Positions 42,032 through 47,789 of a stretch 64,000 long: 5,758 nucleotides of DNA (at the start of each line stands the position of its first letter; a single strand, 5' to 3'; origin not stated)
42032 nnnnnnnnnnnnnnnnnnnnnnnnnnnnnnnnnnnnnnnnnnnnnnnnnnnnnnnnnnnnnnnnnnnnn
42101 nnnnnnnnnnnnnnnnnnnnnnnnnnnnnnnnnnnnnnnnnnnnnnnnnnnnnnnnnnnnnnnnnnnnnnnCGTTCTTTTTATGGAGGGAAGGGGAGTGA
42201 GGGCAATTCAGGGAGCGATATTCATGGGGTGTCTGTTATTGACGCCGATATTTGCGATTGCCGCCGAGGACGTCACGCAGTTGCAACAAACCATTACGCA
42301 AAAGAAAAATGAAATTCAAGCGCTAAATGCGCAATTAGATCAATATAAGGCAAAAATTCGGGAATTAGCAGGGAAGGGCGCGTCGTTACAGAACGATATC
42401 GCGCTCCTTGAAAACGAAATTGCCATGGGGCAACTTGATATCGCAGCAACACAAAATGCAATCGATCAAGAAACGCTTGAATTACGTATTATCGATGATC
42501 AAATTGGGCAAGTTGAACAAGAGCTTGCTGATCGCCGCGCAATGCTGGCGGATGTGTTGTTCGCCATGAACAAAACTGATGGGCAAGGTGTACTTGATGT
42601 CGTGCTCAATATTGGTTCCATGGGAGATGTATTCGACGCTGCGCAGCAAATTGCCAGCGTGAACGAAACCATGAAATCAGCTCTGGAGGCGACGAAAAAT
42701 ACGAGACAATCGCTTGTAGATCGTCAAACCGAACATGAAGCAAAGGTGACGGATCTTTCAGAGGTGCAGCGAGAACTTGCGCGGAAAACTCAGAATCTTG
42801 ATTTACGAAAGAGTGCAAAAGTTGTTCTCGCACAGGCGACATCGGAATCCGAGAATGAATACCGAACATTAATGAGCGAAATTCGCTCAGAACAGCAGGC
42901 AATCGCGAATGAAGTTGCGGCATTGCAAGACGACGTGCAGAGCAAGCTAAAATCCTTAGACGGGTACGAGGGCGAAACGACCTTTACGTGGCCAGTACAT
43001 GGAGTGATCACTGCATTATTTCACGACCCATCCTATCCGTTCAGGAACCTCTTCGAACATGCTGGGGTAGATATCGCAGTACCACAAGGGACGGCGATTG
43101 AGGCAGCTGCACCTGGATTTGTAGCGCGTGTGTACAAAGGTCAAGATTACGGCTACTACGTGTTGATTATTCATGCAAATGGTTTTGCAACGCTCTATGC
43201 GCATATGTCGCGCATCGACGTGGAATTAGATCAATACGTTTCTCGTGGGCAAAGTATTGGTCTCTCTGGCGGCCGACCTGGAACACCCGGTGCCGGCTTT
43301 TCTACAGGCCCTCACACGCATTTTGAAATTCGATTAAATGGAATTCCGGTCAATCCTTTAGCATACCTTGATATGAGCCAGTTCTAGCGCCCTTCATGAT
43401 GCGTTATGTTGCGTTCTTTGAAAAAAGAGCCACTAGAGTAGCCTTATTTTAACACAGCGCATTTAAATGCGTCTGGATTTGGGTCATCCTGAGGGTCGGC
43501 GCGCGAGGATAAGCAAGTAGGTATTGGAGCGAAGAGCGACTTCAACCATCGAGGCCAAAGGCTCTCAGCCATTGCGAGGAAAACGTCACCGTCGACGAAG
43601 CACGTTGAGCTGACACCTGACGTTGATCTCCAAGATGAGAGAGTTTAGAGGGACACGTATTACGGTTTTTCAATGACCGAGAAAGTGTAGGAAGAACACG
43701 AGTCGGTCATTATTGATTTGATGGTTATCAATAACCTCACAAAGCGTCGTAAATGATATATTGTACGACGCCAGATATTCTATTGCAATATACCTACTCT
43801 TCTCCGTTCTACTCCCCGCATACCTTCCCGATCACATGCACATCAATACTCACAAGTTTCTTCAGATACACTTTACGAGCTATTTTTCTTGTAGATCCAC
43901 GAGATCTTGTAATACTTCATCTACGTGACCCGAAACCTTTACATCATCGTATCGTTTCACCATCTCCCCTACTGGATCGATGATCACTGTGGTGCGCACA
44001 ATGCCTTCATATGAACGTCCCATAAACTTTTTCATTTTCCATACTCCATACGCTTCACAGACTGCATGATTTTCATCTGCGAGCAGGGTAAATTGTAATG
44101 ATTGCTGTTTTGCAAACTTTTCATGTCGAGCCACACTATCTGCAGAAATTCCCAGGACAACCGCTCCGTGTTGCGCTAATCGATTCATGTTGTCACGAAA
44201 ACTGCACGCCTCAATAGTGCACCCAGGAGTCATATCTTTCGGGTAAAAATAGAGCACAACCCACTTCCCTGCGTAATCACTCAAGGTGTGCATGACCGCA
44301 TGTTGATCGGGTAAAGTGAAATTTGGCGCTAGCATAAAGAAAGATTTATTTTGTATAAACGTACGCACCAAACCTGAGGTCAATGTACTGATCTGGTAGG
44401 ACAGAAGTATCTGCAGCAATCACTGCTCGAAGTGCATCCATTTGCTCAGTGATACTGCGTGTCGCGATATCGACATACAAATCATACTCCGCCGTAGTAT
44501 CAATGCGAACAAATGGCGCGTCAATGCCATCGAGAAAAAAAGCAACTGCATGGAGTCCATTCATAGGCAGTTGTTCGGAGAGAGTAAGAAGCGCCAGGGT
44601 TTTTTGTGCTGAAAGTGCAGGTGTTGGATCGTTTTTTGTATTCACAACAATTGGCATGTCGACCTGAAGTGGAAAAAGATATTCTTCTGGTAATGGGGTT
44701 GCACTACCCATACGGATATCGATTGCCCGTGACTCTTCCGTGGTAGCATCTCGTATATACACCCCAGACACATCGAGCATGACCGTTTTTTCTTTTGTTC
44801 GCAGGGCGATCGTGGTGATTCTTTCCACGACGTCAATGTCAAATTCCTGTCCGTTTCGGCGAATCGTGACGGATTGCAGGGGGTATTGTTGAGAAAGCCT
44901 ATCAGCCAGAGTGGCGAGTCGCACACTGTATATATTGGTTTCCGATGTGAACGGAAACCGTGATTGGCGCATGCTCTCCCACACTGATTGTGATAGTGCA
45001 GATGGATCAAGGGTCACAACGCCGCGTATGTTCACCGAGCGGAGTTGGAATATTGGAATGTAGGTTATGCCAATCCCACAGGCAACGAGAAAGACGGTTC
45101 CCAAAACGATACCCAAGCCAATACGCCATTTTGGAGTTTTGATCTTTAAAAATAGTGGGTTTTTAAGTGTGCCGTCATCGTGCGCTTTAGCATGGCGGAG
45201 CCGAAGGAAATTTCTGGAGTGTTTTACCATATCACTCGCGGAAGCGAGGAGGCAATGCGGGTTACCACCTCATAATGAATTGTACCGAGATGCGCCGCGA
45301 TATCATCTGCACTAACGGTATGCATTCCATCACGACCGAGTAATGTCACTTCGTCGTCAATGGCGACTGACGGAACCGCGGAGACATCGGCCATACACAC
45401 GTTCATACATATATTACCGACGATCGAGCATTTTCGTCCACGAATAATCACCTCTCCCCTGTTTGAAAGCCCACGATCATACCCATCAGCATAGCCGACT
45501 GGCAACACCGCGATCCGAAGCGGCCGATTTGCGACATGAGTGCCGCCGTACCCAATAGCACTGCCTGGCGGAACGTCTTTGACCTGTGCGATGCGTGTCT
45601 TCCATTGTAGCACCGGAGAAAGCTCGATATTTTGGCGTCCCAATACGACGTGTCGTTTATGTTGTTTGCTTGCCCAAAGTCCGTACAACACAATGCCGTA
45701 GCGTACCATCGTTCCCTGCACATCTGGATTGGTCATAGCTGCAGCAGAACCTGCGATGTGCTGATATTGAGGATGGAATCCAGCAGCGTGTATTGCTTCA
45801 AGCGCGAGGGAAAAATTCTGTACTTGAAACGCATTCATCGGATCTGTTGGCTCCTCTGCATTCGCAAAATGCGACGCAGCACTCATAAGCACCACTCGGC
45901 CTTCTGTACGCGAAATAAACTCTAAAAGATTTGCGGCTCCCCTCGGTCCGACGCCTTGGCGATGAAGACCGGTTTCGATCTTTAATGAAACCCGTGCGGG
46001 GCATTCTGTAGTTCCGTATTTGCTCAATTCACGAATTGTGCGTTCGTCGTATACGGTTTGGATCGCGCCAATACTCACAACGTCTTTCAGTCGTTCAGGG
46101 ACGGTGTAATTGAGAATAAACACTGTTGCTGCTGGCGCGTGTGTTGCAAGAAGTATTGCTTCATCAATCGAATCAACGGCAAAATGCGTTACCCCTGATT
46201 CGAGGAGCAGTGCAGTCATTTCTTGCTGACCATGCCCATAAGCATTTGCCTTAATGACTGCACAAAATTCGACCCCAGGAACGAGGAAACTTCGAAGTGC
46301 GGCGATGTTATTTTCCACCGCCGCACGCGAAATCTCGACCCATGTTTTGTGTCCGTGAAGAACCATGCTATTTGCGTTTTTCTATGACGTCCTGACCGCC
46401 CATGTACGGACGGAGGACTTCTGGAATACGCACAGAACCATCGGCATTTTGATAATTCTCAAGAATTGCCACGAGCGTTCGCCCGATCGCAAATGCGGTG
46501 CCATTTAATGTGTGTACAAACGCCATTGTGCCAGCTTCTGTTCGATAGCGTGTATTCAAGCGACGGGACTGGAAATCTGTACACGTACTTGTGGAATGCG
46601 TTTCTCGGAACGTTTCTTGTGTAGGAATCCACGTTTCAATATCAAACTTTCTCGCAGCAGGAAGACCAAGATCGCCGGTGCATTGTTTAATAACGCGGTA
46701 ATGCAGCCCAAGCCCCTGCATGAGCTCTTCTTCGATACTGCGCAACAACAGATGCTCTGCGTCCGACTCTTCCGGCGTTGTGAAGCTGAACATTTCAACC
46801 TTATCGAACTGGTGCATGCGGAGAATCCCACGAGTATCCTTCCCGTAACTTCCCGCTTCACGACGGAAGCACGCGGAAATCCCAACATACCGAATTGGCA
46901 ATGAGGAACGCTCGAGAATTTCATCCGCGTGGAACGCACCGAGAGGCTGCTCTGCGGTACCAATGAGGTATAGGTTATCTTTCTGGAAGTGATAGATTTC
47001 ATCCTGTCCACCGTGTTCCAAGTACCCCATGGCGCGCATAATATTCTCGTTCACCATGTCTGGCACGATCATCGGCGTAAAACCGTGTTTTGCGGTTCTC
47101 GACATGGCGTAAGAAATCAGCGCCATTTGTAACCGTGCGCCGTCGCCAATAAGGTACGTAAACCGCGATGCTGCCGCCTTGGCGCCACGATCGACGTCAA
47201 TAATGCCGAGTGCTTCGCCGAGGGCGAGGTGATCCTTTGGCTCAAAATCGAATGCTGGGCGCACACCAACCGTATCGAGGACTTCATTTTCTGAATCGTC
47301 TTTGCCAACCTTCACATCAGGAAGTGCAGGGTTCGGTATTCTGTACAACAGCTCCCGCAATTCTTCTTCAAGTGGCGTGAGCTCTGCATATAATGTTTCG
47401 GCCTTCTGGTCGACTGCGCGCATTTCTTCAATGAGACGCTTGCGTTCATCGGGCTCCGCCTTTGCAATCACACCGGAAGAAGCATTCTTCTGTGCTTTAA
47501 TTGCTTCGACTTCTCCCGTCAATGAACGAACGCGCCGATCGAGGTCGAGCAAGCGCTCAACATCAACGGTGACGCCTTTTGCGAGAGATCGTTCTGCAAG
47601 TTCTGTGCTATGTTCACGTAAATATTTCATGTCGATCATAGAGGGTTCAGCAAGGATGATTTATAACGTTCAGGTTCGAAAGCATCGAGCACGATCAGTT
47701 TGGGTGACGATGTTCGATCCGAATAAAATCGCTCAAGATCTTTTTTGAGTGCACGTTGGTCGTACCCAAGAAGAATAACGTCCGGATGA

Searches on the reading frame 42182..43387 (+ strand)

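Call 41: search_protein_families(library=pfam, proteins=[window:42182-43387:+], max_evalue=0.00001)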
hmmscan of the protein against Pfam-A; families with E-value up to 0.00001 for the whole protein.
window:42182-43387:+ (401 aa): 1 family
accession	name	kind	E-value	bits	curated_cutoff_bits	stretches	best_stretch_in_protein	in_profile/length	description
PF01551.29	Peptidase_M23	-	4.9e-27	94.4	28.7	1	293-392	3-96/96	Peptidase family M23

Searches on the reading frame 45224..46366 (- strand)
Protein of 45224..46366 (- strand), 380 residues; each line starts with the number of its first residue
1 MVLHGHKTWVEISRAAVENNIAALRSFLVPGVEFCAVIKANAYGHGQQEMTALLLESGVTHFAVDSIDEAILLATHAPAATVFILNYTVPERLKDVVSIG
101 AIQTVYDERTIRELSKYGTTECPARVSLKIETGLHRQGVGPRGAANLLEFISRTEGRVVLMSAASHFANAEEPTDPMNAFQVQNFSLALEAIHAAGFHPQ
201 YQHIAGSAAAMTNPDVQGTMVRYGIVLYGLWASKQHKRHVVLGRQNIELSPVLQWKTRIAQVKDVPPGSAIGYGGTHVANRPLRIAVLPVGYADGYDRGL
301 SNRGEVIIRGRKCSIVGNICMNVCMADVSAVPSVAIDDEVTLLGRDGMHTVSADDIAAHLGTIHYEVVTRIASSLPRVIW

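Call 41: search_protein_families(library=pfam, proteins=[window:45224-46366:-], max_evalue=0.00001)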
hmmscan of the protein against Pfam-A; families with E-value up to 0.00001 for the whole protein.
window:45224-46366:- (380 aa): 2 families
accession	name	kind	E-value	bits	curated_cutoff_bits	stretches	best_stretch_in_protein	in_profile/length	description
PF01168.26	Ala_racemase_N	-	2.8e-49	168.3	24.1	1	12-230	1-218/220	Alanine racemase, N-terminal domain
PF00842.27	Ala_racemase_C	-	1.5e-46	157.5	25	1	252-378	1-126/127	Alanine racemase, C-terminal domain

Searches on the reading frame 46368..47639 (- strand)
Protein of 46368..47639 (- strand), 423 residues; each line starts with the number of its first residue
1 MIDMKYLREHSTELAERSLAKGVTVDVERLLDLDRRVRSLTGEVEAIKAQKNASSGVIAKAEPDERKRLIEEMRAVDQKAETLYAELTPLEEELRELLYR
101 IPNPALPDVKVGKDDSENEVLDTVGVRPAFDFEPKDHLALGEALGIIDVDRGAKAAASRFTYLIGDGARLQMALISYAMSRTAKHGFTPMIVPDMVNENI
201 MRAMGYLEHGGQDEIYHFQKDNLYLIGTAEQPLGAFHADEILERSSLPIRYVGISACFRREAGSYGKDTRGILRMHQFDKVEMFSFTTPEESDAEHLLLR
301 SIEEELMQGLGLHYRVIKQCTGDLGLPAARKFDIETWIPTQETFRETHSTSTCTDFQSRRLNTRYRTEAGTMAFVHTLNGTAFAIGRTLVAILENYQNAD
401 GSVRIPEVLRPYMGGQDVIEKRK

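Call 41: search_protein_families(library=pfam, proteins=[window:46368-47639:-], max_evalue=0.00001)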
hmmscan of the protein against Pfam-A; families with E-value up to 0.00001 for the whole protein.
window:46368-47639:- (423 aa): 2 families
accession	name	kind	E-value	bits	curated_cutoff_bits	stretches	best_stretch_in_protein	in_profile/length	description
PF00587.30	tRNA-synt_2b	-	2.9e-36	125.7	29.3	1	220-396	8-179/179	tRNA synthetase class II core domain (G, H, P, S and T)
PF02403.27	Seryl_tRNA_N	-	4.7e-20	72.3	28.2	1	1-103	1-106/108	Seryl-tRNA synthetase N-terminal domain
